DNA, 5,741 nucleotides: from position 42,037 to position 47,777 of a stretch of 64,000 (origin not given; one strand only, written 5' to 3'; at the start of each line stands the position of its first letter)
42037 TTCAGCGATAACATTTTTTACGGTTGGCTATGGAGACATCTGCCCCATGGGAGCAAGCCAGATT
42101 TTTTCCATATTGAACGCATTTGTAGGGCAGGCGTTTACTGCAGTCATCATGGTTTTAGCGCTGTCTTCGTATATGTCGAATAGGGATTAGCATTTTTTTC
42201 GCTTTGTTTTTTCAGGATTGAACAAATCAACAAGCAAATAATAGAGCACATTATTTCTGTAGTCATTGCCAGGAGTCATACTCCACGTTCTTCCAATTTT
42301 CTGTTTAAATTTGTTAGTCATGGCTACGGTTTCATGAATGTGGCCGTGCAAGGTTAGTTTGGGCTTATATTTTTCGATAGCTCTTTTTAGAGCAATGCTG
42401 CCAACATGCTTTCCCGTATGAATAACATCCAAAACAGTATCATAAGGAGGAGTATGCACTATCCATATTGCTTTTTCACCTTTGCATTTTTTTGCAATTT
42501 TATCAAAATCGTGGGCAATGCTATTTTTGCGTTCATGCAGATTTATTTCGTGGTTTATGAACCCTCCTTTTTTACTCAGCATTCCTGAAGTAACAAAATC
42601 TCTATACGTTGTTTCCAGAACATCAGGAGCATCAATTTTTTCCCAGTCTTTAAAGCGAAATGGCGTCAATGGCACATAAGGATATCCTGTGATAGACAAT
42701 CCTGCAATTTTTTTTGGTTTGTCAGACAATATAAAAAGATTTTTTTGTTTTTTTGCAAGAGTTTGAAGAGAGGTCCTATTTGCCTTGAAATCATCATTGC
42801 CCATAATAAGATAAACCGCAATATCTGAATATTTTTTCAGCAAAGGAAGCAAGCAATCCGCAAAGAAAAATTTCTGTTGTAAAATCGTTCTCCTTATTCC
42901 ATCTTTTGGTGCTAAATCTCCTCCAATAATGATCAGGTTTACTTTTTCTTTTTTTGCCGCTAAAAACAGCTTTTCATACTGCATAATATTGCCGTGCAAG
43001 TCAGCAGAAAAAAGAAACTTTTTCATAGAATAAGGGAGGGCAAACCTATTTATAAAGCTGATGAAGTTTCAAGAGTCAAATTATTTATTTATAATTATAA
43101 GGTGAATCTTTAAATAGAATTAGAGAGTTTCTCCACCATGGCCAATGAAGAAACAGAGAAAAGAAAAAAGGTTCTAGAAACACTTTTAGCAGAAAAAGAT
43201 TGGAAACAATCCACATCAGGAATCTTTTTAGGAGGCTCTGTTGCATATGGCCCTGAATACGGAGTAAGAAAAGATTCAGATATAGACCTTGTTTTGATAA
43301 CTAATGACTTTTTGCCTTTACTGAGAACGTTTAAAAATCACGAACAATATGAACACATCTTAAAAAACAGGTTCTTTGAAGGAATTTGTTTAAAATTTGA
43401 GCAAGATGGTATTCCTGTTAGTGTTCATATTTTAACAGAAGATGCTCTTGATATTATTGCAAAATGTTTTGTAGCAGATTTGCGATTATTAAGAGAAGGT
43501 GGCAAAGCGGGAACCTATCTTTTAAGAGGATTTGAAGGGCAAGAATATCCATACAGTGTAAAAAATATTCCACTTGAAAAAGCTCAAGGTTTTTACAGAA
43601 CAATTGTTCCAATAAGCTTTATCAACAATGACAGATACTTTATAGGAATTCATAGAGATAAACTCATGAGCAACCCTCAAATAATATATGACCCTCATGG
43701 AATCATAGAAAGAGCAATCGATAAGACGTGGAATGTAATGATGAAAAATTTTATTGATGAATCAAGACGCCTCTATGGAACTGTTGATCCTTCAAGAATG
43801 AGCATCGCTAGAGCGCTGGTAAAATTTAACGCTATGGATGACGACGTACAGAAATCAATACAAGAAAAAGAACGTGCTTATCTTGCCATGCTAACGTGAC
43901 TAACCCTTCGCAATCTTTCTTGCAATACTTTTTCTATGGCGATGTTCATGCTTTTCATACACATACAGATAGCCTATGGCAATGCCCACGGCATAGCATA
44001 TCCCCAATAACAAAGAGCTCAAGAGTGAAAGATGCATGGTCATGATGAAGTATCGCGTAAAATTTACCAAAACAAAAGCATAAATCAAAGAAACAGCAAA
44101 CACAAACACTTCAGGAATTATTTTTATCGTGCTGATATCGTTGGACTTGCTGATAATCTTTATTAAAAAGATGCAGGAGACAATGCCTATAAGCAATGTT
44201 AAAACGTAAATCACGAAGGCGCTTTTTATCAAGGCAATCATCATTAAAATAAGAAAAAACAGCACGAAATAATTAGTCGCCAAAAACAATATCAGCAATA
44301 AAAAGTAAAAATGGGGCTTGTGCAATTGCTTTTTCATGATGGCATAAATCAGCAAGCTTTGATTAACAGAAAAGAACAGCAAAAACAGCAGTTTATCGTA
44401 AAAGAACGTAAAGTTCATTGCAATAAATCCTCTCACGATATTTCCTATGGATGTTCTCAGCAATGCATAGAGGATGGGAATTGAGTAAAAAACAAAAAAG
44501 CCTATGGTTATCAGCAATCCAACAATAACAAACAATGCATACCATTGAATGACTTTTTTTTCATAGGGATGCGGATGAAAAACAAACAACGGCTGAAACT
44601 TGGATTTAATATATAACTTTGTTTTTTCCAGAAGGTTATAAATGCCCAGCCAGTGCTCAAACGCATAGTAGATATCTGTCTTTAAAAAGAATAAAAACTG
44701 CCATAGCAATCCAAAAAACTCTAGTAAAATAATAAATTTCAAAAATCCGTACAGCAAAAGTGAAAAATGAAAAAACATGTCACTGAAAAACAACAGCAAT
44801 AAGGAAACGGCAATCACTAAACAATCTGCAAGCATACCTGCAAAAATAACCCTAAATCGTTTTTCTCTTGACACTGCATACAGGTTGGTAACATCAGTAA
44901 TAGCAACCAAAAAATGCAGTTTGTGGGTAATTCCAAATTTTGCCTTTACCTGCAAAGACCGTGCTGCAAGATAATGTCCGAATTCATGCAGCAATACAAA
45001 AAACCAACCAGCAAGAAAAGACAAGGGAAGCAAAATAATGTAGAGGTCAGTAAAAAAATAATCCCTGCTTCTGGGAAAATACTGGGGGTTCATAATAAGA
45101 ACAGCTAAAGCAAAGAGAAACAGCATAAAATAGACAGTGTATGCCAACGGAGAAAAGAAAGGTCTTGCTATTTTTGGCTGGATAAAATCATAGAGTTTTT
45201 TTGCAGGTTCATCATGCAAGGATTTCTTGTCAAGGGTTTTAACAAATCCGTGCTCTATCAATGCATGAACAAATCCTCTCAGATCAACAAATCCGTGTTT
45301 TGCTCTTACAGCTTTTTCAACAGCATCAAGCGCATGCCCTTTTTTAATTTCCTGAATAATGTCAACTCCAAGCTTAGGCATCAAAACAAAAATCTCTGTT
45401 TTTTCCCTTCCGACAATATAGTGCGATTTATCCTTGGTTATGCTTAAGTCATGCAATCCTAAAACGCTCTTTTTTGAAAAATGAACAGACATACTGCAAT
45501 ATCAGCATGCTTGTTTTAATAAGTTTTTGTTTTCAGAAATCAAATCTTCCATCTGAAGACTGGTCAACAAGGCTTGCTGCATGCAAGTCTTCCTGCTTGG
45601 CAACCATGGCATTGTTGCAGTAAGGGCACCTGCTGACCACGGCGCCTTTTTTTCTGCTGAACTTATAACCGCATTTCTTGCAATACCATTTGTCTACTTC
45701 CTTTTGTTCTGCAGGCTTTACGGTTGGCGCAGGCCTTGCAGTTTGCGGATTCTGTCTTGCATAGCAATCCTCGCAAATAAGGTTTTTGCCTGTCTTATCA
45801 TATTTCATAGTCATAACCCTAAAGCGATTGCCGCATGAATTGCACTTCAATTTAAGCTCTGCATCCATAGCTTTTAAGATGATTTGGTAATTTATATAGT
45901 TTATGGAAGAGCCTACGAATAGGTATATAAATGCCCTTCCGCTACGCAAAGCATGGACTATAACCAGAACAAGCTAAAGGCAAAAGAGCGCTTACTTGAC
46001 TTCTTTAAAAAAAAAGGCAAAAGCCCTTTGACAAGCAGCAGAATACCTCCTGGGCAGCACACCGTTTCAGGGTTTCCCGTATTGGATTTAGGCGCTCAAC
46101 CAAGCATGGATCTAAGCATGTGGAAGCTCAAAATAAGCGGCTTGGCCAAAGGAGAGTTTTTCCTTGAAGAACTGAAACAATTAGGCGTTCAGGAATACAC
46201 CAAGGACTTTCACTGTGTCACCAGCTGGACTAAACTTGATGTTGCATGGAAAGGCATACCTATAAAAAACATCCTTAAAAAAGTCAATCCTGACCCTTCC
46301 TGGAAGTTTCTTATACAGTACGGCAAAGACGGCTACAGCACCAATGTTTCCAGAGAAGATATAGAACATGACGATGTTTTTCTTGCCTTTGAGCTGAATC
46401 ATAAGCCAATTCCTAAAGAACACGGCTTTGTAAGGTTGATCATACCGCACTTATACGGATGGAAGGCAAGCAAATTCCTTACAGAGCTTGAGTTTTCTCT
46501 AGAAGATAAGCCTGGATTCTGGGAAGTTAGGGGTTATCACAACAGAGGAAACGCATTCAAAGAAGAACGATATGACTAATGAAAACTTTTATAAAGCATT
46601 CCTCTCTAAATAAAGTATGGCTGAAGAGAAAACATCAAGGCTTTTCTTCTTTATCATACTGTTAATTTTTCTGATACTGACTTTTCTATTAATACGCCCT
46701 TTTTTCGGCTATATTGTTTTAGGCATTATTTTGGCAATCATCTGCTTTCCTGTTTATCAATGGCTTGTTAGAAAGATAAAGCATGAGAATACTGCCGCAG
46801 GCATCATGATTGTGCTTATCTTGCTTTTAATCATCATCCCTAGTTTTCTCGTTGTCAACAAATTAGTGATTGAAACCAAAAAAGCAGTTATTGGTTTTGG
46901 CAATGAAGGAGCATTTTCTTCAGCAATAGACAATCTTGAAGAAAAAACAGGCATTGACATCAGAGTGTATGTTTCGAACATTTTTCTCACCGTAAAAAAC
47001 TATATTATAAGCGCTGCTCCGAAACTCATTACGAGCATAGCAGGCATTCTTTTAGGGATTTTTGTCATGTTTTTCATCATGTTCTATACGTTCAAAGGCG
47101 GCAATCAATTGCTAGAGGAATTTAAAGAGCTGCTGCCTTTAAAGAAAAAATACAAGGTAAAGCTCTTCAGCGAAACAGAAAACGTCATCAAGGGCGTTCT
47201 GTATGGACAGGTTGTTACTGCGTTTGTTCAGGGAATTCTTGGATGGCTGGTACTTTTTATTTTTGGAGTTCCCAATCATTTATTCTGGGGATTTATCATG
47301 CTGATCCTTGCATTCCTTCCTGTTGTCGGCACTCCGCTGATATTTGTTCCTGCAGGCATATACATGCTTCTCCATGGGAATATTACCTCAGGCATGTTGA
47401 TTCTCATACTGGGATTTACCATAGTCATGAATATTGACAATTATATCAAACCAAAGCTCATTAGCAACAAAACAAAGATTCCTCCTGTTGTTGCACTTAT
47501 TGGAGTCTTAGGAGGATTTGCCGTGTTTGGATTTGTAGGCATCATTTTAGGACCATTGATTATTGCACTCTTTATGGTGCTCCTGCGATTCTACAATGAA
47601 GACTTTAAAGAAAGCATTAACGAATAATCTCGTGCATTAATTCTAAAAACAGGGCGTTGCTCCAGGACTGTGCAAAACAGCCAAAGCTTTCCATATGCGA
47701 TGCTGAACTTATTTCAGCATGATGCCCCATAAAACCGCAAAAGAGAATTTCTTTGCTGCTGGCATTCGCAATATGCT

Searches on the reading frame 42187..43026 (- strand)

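Call 65: search_protein_families(library=pfam, proteins=[window:42187-43026:-], max_evalue=0.00001)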
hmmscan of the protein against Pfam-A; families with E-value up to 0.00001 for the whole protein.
window:42187-43026:- (279 aa): 1 family
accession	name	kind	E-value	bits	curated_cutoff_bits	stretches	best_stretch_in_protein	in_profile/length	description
PF00149.33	Metallophos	-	1.7e-11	45.3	21.5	1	3-232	2-190/191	Calcineurin-like phosphoesterase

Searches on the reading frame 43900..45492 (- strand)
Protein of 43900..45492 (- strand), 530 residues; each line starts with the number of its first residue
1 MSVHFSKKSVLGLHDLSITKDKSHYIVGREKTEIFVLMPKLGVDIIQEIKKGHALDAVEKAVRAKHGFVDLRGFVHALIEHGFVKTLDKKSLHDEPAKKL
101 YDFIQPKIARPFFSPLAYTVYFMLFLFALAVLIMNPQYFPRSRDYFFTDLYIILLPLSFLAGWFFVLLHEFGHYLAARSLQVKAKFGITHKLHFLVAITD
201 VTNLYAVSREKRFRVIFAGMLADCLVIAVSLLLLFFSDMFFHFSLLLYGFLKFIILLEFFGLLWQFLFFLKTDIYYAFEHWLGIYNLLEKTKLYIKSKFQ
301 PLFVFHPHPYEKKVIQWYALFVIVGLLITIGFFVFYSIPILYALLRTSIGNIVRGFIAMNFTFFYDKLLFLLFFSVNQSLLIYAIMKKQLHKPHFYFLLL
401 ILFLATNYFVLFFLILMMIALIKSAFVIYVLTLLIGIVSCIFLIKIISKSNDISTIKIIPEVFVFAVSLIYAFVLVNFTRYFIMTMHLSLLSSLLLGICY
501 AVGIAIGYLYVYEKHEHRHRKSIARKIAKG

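Call 41: search_protein_families(library=pfam, proteins=[window:43900-45492:-], max_evalue=0.00001)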
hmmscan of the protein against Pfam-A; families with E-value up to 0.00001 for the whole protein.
window:43900-45492:- (530 aa): 1 family
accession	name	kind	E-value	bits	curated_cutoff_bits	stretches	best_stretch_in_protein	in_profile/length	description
PF02163.28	Peptidase_M50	-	5.2e-08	32.9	27.2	1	164-327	8-106/221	Peptidase family M50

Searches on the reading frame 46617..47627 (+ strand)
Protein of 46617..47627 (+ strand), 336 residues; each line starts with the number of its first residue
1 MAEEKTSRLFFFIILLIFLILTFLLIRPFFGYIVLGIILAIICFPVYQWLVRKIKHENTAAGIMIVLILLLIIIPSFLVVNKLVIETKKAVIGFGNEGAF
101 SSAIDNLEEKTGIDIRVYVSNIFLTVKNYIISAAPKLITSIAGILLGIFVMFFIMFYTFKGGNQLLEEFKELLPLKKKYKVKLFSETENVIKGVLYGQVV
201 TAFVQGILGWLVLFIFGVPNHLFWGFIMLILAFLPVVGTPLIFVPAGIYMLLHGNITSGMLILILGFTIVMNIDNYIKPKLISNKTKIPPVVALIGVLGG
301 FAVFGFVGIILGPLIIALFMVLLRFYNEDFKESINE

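Call 65: search_protein_families(library=pfam, proteins=[window:46617-47627:+], max_evalue=0.00001)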
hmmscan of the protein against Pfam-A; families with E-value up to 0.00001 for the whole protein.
window:46617-47627:+ (336 aa): 2 families
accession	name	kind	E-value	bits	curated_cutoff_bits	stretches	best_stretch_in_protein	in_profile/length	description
PF01594.21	AI-2E_transport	-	1.2e-49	169.7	34.3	1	9-326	3-326/327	AI-2E family transporter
PF13273.12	DUF4064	-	1.9e-06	28.5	32.1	1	136-234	6-98/102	Protein of unknown function (DUF4064)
